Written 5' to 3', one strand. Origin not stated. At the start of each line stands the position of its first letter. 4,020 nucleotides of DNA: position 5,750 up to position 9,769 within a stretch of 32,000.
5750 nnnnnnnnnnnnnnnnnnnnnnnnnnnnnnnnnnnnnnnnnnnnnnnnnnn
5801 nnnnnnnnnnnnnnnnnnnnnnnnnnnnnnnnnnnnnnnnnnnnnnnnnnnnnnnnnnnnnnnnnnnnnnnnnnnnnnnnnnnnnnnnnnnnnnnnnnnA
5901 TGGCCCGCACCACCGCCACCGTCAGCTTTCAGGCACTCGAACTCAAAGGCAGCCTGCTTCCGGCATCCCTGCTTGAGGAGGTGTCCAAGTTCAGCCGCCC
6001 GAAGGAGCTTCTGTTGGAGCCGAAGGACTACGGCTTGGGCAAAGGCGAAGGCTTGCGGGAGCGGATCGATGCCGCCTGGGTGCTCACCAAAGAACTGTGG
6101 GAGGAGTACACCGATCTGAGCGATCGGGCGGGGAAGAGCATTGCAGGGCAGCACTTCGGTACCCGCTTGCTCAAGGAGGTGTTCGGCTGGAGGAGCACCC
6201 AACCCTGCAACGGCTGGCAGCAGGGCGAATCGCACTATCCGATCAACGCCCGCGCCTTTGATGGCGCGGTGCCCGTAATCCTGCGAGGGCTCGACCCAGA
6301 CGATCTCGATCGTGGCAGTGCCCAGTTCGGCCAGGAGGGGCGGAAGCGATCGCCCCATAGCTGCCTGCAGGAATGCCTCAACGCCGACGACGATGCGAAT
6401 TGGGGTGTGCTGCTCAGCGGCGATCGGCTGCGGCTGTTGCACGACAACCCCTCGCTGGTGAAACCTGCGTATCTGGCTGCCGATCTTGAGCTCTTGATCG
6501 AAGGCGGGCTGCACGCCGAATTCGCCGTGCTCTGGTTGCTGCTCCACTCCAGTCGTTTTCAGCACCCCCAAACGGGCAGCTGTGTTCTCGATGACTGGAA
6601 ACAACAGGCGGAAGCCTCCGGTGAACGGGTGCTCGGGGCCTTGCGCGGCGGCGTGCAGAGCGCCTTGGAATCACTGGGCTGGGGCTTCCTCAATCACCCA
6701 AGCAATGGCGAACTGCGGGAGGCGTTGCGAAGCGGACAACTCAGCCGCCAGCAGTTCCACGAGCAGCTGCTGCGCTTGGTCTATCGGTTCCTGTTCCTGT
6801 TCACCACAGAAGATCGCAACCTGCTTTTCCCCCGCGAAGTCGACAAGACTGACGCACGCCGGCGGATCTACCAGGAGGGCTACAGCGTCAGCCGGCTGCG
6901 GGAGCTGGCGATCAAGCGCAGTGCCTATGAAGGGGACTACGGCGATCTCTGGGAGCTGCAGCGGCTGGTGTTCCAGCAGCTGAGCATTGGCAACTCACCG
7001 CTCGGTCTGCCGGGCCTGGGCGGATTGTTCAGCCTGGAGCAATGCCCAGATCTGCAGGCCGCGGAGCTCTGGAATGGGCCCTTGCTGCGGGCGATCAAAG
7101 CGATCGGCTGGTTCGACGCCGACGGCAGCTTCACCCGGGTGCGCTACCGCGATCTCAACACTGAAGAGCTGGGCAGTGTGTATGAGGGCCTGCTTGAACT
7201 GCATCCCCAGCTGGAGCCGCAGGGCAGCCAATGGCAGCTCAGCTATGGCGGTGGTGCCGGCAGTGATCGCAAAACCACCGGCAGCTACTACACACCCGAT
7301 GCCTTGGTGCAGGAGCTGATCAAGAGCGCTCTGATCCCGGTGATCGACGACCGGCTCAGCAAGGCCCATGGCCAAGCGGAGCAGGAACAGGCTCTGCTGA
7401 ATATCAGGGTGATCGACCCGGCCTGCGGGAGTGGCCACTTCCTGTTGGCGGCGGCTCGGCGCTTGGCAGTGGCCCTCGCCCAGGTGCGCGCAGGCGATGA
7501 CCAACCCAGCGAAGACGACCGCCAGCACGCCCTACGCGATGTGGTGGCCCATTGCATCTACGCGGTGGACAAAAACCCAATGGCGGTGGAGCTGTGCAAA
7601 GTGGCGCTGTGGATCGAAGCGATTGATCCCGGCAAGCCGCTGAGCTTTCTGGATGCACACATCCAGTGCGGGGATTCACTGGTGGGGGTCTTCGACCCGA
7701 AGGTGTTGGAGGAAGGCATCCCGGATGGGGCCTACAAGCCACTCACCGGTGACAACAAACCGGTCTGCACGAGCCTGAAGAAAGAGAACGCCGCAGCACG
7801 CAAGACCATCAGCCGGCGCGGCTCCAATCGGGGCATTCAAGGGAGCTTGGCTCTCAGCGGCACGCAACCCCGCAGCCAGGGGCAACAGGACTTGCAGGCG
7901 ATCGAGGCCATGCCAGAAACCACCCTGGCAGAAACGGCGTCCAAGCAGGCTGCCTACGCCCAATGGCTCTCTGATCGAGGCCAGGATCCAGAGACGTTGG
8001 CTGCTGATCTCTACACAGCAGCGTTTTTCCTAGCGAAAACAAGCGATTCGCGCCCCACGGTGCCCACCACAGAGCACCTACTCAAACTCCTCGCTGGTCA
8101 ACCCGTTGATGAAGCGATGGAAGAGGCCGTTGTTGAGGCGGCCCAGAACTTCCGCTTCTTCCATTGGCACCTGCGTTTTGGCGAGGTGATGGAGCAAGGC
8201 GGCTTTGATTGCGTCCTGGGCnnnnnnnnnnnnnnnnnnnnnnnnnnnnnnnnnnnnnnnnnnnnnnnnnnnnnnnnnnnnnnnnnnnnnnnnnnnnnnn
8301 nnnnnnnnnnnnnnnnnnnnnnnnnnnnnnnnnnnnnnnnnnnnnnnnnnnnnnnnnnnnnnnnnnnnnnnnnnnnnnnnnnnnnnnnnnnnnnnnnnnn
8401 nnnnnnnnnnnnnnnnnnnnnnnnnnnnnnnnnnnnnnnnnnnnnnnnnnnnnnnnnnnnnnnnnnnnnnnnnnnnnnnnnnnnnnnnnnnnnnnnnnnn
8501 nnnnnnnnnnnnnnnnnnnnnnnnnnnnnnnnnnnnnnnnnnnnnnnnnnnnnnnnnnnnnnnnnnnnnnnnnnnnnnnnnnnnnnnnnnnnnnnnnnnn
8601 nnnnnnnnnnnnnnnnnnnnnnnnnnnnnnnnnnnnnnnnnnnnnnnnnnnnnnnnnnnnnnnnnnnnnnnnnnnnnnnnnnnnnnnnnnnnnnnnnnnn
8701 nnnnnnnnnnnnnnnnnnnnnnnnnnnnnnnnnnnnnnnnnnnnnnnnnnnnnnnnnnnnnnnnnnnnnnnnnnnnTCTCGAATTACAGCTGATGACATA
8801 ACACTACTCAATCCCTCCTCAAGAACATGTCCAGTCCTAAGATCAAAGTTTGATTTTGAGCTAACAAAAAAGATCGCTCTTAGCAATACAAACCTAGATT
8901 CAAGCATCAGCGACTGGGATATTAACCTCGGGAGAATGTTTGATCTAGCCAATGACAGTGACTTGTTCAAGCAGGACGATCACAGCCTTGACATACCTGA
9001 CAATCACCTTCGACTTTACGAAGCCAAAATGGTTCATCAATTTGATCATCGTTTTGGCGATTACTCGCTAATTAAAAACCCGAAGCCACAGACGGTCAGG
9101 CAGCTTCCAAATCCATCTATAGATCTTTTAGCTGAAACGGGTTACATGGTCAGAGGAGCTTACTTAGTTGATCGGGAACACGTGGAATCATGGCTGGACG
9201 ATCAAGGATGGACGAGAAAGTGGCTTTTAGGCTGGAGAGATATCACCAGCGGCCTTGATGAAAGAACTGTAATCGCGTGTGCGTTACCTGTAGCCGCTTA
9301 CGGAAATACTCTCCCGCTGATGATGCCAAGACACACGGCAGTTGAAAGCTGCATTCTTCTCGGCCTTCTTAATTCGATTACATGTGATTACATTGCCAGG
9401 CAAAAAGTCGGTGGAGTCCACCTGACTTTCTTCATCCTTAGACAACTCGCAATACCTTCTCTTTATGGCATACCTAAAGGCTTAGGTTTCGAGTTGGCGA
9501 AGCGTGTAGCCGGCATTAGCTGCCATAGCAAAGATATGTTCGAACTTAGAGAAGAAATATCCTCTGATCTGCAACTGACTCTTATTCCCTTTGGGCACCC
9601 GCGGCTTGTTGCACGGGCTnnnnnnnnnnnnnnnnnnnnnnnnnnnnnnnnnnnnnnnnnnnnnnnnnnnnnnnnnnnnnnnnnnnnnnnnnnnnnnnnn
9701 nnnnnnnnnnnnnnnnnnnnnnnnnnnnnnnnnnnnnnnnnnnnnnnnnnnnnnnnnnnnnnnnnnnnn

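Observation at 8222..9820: An abrupt compositional break inside the methyltransferase ORF, starting at the NPPW catalytic motif, suggests a chimeric C-terminal module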

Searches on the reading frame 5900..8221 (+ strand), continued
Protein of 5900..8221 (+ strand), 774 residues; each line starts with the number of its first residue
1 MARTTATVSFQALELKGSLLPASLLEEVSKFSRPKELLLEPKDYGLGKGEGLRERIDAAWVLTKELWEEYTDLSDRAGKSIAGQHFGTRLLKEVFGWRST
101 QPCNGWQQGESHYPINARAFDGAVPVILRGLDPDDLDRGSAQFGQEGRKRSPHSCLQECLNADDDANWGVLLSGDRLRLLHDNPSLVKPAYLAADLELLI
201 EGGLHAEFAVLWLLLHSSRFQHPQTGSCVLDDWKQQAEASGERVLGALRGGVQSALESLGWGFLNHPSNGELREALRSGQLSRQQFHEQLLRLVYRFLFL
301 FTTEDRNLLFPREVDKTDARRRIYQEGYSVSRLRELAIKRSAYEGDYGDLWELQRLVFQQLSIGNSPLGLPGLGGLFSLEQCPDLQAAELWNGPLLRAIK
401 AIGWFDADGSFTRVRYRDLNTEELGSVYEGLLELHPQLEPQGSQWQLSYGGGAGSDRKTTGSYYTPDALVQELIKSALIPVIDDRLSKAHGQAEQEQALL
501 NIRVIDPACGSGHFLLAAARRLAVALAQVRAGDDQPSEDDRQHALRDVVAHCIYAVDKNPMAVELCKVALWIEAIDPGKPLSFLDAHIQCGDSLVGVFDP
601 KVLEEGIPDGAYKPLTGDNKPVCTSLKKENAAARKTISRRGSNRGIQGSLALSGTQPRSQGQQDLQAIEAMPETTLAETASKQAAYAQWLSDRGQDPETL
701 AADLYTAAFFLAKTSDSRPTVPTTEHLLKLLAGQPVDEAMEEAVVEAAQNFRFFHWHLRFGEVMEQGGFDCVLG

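Call 43: find_encoding_contigs(protein=P0179, flank=4000, max_places=1)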
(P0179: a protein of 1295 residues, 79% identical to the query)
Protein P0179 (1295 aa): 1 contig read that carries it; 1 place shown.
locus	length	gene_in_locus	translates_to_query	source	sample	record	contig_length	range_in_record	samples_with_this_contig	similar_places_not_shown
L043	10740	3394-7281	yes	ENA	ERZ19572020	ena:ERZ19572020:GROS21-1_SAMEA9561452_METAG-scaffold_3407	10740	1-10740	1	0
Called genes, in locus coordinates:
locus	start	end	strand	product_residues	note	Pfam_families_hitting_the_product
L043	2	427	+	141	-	?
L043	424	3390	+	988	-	PF00176:SNF2-rel_dom, PF00270:DEAD, PF04851:ResIII, PF00271:Helicase_C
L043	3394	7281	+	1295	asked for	PF02384:N6_Mtase (weak), PF20473:MmeI_Mtase (weak), PF07669:Eco57I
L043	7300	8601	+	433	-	PF02463:SMC_N (faint), PF13175:AAA_15 (weak), PF13304:AAA_21, PF13175:AAA_15, PF12476:DUF3696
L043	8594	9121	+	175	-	-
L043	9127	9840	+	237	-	PF09414:RNA_ligase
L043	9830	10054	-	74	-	-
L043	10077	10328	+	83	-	-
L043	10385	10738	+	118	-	?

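Call 44: find_encoding_contigs(protein=P0197, flank=4000, max_places=1)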
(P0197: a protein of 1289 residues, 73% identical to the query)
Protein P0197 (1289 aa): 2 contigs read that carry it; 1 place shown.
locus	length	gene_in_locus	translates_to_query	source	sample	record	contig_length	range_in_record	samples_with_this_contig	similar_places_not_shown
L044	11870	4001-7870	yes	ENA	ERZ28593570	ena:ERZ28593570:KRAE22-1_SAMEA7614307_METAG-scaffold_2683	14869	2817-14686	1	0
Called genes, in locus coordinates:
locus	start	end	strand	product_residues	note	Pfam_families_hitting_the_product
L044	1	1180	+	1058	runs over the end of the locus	PF04313:HSDR_N, PF04851:ResIII, PF18766:SWI2_SNF2, PF22679:T1R_D3-like, PF11867:T1RH-like_C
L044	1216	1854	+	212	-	-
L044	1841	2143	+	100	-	-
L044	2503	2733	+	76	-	-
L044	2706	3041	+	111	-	-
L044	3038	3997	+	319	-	-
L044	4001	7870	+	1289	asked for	PF02384:N6_Mtase, PF20473:MmeI_Mtase (weak), PF07669:Eco57I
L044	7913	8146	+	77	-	PF04255:DUF433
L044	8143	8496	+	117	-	PF18480:DUF5615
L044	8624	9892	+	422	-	PF13175:AAA_15 (weak), PF13476:AAA_23 (weak), PF13175:AAA_15, PF13304:AAA_21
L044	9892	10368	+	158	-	-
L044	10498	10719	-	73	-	-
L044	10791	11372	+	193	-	-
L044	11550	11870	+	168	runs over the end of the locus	?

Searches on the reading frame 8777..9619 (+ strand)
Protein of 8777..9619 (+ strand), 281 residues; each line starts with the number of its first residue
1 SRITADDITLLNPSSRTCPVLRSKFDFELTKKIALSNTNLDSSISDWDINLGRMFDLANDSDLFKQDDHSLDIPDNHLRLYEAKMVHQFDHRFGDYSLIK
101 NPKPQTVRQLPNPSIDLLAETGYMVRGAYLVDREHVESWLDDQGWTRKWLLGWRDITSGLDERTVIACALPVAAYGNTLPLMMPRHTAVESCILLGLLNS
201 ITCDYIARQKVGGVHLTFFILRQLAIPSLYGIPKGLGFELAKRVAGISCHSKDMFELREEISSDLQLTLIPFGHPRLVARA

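Call 67: find_homologous_proteins(query=window:8777-9619:+)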
Query window:8777-9619:+ (281 aa): 222 proteins with E <= 0.001 among 1396 candidates; the best 120 are listed.
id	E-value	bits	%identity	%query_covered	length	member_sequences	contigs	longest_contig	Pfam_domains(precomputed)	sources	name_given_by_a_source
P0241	2.0e-46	176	42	82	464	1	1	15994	-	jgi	jgi:hypothetical protein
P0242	1.8e-43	167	39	78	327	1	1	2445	-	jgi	jgi:hypothetical protein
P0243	3.4e-43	166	42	81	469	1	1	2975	-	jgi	jgi:hypothetical protein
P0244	9.1e-42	161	39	84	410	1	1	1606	-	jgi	jgi:hypothetical protein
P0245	1.8e-41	160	41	81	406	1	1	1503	-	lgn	-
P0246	1.9e-41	160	41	82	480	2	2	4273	-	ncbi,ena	-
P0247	2.8e-41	160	41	83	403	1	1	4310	-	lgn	-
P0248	8.2e-40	155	41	75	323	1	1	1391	-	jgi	jgi:hypothetical protein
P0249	9.7e-40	155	40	81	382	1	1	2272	-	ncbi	ncbi:MAG: hypothetical protein TH68_07650, partial [Candidatus Synechococcus spongiarum 142]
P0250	2.5e-39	153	40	81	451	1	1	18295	-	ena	-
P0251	3.5e-39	153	37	89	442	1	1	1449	-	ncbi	ncbi:MAG: hypothetical protein ACK4G4_12665, partial [Thermus sp.]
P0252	7.3e-39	152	41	75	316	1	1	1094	-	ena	-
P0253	1.0e-37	148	38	80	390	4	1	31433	-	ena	-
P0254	1.8e-37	147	39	79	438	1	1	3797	-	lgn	-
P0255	2.7e-37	147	32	96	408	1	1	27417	-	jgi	jgi:hypothetical protein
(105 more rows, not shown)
